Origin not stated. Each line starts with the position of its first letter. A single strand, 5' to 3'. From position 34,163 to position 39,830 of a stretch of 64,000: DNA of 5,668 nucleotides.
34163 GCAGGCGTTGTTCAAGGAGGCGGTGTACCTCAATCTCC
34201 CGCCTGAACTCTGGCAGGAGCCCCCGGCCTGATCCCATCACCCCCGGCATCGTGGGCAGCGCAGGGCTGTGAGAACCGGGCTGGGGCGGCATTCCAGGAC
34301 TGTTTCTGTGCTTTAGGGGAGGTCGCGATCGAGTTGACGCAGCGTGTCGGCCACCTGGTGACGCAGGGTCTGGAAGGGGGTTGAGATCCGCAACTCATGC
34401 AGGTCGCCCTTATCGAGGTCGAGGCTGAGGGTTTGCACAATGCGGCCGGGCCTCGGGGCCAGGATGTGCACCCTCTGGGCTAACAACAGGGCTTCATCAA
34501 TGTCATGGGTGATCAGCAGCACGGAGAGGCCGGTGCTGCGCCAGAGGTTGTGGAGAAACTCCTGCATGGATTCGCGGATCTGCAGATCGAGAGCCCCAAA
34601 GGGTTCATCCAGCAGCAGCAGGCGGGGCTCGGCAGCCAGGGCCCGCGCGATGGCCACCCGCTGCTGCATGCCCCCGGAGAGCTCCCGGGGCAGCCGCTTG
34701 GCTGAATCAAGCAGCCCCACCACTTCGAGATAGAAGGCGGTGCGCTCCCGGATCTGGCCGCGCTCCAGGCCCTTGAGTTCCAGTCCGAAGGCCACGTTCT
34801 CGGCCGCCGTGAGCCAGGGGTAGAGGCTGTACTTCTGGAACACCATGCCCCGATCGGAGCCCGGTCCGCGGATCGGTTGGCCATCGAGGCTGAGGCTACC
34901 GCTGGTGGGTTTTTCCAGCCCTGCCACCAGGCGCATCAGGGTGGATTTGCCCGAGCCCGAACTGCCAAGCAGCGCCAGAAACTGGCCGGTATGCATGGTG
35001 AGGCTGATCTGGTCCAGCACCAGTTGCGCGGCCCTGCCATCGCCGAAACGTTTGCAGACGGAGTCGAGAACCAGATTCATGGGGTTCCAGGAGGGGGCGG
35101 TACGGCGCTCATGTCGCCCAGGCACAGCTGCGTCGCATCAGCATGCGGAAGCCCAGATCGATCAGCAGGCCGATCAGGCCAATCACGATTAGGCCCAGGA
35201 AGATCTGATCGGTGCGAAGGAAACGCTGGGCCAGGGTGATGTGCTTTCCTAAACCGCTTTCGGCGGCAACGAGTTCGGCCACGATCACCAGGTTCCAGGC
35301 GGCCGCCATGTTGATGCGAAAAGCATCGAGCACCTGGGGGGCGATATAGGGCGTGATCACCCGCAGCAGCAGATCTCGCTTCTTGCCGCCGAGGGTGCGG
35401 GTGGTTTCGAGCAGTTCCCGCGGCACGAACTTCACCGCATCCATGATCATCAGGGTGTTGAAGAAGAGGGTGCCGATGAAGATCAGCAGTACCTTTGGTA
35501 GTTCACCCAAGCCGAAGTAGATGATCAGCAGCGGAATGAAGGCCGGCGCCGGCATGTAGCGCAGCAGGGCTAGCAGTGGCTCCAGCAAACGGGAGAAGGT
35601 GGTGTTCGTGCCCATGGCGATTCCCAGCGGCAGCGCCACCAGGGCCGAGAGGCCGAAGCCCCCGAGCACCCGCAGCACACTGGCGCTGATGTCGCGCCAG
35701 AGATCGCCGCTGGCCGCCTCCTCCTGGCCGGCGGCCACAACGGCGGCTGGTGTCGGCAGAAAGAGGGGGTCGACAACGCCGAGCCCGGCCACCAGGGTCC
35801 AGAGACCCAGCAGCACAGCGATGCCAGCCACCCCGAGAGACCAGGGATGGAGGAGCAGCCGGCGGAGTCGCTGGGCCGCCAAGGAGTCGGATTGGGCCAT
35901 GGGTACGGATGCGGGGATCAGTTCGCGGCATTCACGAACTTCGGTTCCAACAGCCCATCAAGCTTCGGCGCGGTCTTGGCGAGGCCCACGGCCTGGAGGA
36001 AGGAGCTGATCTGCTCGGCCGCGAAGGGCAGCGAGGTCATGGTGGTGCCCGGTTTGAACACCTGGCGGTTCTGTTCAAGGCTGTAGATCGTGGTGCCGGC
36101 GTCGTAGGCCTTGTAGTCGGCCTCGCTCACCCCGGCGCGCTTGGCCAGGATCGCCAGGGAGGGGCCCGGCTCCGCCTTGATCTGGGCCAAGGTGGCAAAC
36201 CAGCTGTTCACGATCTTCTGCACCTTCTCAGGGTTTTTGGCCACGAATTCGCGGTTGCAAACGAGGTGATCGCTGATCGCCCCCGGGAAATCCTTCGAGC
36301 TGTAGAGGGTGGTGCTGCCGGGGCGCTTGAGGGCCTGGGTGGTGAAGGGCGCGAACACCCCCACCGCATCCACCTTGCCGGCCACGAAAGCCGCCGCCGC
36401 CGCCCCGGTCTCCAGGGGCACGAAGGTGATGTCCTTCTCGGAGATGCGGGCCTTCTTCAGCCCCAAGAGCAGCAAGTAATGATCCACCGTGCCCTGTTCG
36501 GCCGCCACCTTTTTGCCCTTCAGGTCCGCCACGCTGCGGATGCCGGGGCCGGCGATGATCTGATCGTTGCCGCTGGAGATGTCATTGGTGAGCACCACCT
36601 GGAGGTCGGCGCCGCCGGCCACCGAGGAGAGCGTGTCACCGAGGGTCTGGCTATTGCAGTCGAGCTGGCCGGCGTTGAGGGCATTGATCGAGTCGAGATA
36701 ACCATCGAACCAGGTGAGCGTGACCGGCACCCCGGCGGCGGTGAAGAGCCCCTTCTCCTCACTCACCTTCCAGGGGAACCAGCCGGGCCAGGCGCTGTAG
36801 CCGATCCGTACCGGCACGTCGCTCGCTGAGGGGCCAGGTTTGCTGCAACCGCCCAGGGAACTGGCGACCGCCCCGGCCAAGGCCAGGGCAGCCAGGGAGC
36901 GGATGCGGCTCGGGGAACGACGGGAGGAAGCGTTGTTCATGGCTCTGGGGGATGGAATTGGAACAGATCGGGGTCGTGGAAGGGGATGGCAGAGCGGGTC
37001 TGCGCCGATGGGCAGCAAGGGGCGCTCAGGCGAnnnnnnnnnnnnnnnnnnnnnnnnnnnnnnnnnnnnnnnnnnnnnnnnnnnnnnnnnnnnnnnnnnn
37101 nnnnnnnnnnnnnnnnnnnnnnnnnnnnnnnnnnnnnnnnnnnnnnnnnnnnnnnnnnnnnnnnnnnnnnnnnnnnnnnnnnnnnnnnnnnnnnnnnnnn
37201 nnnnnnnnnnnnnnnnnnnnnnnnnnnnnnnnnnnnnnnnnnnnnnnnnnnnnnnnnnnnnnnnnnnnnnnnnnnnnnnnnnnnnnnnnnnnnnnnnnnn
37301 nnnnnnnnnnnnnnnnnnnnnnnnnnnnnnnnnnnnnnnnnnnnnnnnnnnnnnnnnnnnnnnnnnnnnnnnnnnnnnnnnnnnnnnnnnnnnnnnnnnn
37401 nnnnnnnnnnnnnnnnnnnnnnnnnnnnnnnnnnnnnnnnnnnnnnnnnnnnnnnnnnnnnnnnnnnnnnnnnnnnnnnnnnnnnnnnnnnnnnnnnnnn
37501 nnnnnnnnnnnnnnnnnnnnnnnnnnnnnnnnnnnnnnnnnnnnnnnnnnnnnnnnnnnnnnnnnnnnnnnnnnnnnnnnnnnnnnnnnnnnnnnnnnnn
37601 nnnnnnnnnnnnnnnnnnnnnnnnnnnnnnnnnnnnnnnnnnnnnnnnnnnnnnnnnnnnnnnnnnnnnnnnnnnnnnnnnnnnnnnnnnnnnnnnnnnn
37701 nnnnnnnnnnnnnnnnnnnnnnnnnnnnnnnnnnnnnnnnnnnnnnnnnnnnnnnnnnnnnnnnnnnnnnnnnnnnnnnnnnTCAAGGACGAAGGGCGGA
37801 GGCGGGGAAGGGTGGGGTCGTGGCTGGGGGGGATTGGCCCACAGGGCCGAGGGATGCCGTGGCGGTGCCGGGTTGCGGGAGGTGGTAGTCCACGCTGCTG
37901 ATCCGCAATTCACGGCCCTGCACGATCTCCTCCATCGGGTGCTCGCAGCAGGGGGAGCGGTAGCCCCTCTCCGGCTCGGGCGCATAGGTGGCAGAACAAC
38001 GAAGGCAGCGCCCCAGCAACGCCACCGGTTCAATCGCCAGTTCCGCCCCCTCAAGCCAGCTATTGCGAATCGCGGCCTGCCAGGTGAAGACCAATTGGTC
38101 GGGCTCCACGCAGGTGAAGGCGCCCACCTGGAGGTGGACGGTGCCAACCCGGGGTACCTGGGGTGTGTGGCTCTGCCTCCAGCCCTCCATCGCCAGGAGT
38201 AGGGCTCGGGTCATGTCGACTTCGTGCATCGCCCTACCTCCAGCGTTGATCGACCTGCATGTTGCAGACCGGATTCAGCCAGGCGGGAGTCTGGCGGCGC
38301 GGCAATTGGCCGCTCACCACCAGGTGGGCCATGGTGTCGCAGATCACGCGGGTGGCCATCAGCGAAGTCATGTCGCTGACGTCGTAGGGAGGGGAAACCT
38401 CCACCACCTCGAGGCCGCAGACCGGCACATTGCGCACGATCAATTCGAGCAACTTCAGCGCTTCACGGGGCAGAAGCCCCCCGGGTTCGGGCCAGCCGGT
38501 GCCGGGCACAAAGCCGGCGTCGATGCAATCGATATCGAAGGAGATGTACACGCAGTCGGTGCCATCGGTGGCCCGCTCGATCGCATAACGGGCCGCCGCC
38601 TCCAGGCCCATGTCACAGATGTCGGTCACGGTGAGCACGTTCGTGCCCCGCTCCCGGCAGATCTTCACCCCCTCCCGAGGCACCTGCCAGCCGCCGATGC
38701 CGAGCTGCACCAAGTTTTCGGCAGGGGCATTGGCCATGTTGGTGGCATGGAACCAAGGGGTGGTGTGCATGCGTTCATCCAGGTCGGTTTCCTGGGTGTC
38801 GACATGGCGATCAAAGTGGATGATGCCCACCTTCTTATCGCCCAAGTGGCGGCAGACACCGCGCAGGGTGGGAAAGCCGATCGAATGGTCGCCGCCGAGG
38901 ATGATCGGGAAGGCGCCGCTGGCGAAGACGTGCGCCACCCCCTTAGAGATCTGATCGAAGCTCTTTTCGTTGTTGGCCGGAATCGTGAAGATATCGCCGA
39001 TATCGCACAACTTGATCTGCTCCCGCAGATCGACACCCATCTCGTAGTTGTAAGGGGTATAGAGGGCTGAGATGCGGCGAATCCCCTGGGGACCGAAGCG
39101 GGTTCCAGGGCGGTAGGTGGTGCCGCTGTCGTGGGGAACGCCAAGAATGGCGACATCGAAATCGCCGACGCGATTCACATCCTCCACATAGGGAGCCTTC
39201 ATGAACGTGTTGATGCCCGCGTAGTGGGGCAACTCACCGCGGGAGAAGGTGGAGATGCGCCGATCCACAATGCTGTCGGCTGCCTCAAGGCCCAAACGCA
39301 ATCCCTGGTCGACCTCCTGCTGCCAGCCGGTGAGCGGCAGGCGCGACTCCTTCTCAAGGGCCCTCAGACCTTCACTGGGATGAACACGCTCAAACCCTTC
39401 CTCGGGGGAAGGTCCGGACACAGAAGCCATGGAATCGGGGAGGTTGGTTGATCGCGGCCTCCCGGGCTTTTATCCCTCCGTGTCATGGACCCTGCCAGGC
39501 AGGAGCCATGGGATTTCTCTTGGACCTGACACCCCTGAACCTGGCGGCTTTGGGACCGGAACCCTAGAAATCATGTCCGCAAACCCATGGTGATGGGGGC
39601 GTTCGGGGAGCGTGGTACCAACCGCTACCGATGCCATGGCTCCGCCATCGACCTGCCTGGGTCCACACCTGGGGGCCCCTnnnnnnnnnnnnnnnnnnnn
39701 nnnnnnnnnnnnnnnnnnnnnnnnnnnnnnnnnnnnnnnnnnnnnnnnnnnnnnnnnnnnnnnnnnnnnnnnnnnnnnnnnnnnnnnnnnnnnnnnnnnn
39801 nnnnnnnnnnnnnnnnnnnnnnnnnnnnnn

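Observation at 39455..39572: Guanidine-I (ykkC) riboswitch upstream of an arginase-family gene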

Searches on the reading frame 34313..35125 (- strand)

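Call 5: search_protein_families(library=ncbifam, proteins=[window:34313-35125:-])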
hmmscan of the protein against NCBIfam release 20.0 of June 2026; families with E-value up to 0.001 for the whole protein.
window:34313-35125:- (270 aa): 189 families (the best 25 are shown)
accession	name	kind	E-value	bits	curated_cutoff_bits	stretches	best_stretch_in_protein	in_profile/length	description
NF008421.0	PRK11248.1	equivalog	9.4e-73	244.8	357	1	34-238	14-218/255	taurine ABC transporter ATP-binding subunit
NF040729.1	ABC_ATP_SaoA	equivalog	1.8e-66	224.1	360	1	18-241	2-225/248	ABC transporter ATP-binding protein SaoA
TIGR01184.1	ntrCD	subfamily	3e-64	216.8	291.8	1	37-249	1-216/230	nitrate ABC transporter ATP-binding protein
TIGR03265.1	PhnT2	equivalog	2.7e-63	214.3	457.7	1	18-231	5-215/353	putative 2-aminoethylphosphonate ABC transporter ATP-binding protein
TIGR00968.1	3a0106s01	subfamily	5.4e-60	202.9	342.75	1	20-232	3-212/237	sulfate ABC transporter ATP-binding protein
NF006987.0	PRK09452.1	equivalog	6.9e-60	202.7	482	1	18-231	18-228/378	spermidine/putrescine ABC transporter ATP-binding protein PotA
TIGR01187.1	potA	subfamily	1.2e-58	198.8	355.6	1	52-232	1-182/325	polyamine ABC transporter ATP-binding protein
NF040933.2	ABC_arch_GlcV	equivalog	1.2e-58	198.7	450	1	17-223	2-216/357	glucose ABC transporter ATP-binding protein GlcV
TIGR03258.1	PhnT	equivalog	3.2e-58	197.5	499.15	1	32-231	19-220/359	2-aminoethylphosphonate ABC transport system ATP-binding subunit PhnT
NF008420.0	PRK11247.1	equivalog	8.6e-57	192.2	395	1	16-239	11-222/257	aliphatic sulfonates ABC transporter ATP-binding protein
NF043075.1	MMSYN1_0197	equivalog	1.9e-55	188.2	550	1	22-223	7-207/341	spermidine/putrescine ABC transporter ATP-binding protein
TIGR01186.1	proV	subfamily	3.7e-53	180.9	326.6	1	35-231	7-210/363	betaine/proline/choline family ABC transporter ATP-binding protein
NF008105.0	PRK10851.1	equivalog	4.9e-53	180.1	502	1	16-223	1-211/362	sulfate/thiosulfate ABC transporter ATP-binding protein CysA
NF008621.0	PRK11607.1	equivalog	5.1e-53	180.2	613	1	33-231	31-230/377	putrescine ABC transporter ATP-binding subunit PotG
TIGR03415.1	ABC_choXWV_ATP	equivalog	2.3e-52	178.3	483.75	2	93-232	109-246/382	choline ABC transporter ATP-binding protein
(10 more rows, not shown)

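Call 6: search_protein_families(library=pfam, proteins=[window:34313-35125:-])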
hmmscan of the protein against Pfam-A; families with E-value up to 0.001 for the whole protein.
window:34313-35125:- (270 aa): 5 families
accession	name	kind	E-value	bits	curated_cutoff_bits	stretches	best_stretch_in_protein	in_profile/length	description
PF00005.33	ABC_tran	-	6e-35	121.3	25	1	37-176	1-136/137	ABC transporter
PF13304.12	AAA_21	-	6.7e-07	30.1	27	0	142-208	231-299/304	AAA domain, putative AbiEii toxin, Type IV TA system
PF13401.12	AAA_22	-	0.00015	22.5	27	1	46-206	4-122/130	AAA domain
PF13191.12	AAA_16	-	0.00036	21.5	32.6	1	33-197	7-158/167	AAA ATPase domain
PF02463.25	SMC_N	-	0.00091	19.2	40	0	124-207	112-197/220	RecF/RecN/SMC N terminal domain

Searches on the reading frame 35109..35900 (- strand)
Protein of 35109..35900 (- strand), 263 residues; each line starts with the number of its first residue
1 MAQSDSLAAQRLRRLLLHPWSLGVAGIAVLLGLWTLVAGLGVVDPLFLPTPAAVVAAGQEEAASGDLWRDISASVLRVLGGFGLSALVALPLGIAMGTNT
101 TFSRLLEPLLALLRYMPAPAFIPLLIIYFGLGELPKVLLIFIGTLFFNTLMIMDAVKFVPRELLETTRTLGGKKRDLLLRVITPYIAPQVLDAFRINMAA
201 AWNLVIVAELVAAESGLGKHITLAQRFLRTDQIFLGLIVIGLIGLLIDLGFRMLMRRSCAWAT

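Call 5: search_protein_families(library=ncbifam, proteins=[window:35109-35900:-])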
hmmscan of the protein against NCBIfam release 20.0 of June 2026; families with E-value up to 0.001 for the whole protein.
window:35109-35900:- (263 aa): 8 families
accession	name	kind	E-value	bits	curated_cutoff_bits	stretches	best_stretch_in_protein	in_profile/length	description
NF007545.0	PRK10160.1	equivalog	4.7e-44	150.9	342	1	11-261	15-270/275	taurine ABC transporter permease TauC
NF040733.1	ABC_perm_U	equivalog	1.5e-38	132.8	295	1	26-261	14-248/251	ABC transporter permease subunit SaoP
NF008470.0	PRK11365.1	equivalog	1.3e-35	123.1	347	1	15-261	10-252/263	aliphatic sulfonate ABC transporter permease SsuC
TIGR01183.1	ntrB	equivalog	1.4e-24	86.9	209.05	1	66-248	14-196/202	nitrate ABC transporter permease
TIGR03416.1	ABC_choXWV_perm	equivalog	2.4e-17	63.3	363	1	64-248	81-264/267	choline ABC transporter permease subunit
NF008196.0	PRK10952.1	equivalog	1.7e-13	50.1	439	1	69-247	144-316/356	glycine betaine/L-proline ABC transporter permease ProW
TIGR01097.1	PhnE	equivalog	1.6e-08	34.3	216.7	1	67-249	57-242/252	phosphonate ABC transporter, permease protein PhnE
NF040932.1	ABC_arch_GlcU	equivalog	2.5e-05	24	340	1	81-226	76-225/272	glucose ABC transporter permease GlcU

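Call 6: search_protein_families(library=pfam, proteins=[window:35109-35900:-])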
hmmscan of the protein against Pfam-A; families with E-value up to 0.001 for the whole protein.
window:35109-35900:- (263 aa): 1 family
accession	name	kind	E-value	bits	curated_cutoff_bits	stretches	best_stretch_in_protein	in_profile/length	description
PF00528.27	BPD_transp_1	-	7.2e-24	85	26.4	1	89-256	1-180/184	Binding-protein-dependent transport system inner membrane component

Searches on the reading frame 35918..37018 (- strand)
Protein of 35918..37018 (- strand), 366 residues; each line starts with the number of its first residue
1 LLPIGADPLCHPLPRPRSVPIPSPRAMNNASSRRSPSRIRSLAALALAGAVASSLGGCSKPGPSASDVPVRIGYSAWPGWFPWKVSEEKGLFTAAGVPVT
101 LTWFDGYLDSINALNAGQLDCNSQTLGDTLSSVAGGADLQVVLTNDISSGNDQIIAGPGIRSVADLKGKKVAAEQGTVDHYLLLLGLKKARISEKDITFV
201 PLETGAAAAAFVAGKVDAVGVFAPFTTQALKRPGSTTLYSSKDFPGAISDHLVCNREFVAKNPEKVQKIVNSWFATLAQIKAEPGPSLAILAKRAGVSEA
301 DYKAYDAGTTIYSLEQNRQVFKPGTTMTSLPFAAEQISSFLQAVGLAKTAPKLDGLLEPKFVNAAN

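Call 5: search_protein_families(library=ncbifam, proteins=[window:35918-37018:-])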
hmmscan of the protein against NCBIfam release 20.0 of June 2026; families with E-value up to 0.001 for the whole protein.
window:35918-37018:- (366 aa): 7 families
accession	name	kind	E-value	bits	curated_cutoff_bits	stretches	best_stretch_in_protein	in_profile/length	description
TIGR01728.1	SsuA_fam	subfamily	5.1e-63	213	163.5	1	70-362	1-289/290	aliphatic sulfonate ABC transporter substrate-binding protein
TIGR03427.1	ABC_peri_uca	equivalog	1.1e-40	139.9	333.9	1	71-346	5-284/328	putative urea ABC transporter substrate-binding protein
NF008588.0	PRK11553.1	subfamily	1.5e-22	80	299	1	111-303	70-263/319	aliphatic sulfonate ABC transporter substrate-binding protein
TIGR01729.1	taurine_ABC_bnd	equivalog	1.1e-16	61.1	304.25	1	95-285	25-218/300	taurine ABC transporter substrate-binding protein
NF008553.0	PRK11480.1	equivalog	1e-10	41.4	490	1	82-316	35-277/320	taurine ABC transporter substrate-binding protein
NF040735.1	SBP_SaoX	equivalog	8.1e-10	38.3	300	1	67-299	2-237/330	ABC transporter substrate-binding subunit SaoX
TIGR02122.1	TRAP_TAXI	subfamily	0.00019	20.4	84.35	1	159-223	132-198/320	TAXI family TRAP transporter solute-binding subunit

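Call 6: search_protein_families(library=pfam, proteins=[window:35918-37018:-])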
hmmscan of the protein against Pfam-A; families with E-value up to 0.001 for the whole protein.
window:35918-37018:- (366 aa): 4 families
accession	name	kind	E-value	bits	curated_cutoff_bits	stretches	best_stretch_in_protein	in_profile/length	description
PF09084.16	NMT1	-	1.8e-19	70.9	20.5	1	84-272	8-201/216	NMT1/THI5 like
PF13379.11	NMT1_2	-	2.7e-13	50.7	24.7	1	68-275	6-233/252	NMT1-like family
PF12974.12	Phosphonate-bd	-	3.6e-05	23.7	27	1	94-301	26-238/242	ABC transporter, phosphonate, periplasmic substrate-binding protein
PF04069.17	OpuAC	-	0.0006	19.9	21.2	0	91-280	23-233/257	Substrate binding domain of ABC-type glycine betaine transport system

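Call 44: search_solved_structures(query=window:35918-36940:-, max_evalue=1e-10)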
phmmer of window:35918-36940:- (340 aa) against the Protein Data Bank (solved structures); distinct sequences matched with E-value up to 1e-10: 2.
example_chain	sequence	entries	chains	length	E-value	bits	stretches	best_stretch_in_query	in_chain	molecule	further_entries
2x26_A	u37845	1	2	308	1.3e-16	63.9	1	81-273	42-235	PERIPLASMIC ALIPHATIC SULPHONATES-BINDING PROTEIN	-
3e4r_A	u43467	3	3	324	3.5e-16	62.5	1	32-273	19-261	Nitrate transport protein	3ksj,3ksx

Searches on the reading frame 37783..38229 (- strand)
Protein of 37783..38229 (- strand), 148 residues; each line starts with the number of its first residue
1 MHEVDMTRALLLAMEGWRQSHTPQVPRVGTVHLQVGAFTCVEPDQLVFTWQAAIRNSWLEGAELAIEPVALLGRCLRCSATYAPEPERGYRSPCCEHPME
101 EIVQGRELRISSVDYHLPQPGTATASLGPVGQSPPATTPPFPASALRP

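Call 5: search_protein_families(library=ncbifam, proteins=[window:37783-38229:-])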
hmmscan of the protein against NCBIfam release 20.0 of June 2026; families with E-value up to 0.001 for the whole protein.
window:37783-38229:- (148 aa): 4 families
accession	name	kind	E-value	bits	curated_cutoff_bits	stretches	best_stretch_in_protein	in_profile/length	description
TIGR00100.1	hypA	equivalog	3.1e-22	78.8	88.1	1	1-115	1-113/116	hydrogenase maturation nickel metallochaperone HypA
NF002979.0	PRK03681.1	subfamily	2e-11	44.1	121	1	1-113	1-111/116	hydrogenase/urease nickel incorporation protein HypA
NF001976.0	PRK00762.1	equivalog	2.3e-08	33.8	146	1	1-114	1-117/124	hydrogenase maturation nickel metallochaperone HypA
NF009046.0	PRK12380.1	subfamily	1.1e-07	32.2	113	1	1-113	1-110/113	hydrogenase/urease nickel incorporation protein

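Call 6: search_protein_families(library=pfam, proteins=[window:37783-38229:-])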
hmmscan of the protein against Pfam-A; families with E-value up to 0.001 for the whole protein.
window:37783-38229:- (148 aa): 1 family
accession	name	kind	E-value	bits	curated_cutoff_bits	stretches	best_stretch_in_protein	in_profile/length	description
PF01155.25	HypA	-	6.1e-24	84.6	28.9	1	1-114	1-111/112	Hydrogenase/urease nickel incorporation, metallochaperone, hypA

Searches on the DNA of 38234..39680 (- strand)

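Call 26: search_rna_families(source=window, start=39380, end=39680, threshold=evalue, max_evalue=10)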
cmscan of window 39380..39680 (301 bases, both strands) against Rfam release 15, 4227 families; matches with E-value up to 10: 2.
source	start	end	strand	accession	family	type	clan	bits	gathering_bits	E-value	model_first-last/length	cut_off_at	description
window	39457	39578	-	RF00442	Guanidine-I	Cis-reg; riboswitch;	-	73.7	63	1.5e-13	1-107/107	no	Guanidine-I riboswitch aptamer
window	39635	39680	+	RF01877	MIAT_exon5_3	Gene; lncRNA;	-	7.3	90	1.3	1-45/382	3'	Myocardial infarction associated transcript exon 5 conserved region 3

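Call 27: search_rna_families(sources=[L002, L030, L031, L036, L045, L043, L053, L057, L061, L067, L070], threshold=gathering)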
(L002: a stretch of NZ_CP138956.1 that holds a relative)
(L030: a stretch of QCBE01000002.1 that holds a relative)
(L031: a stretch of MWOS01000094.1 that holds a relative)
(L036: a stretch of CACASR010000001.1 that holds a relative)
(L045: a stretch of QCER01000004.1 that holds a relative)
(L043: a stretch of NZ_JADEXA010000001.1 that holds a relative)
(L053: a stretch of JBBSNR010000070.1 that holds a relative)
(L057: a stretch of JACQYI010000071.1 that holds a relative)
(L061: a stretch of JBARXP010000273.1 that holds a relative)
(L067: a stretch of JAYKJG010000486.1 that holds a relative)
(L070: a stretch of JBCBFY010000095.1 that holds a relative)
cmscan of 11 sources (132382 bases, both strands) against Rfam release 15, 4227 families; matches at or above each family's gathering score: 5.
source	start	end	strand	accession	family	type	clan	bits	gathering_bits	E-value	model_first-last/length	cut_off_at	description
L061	44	115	-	RF00005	tRNA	Gene; tRNA;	CL00001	71.2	29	3e-13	1-71/71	no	tRNA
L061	4715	4920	+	RF00442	Guanidine-I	Cis-reg; riboswitch;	-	70.5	63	3.5e-10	1-107/107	no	Guanidine-I riboswitch aptamer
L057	5646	5872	+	RF00442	Guanidine-I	Cis-reg; riboswitch;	-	66.3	63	3e-09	1-107/107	no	Guanidine-I riboswitch aptamer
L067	3186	3283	+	RF00169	Bacteria_small_SRP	Gene;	CL00003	57.5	40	1.2e-09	1-97/97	no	Bacterial small signal recognition particle RNA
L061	196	277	-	RF00005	tRNA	Gene; tRNA;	CL00001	52.6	29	3.9e-08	1-71/71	no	tRNA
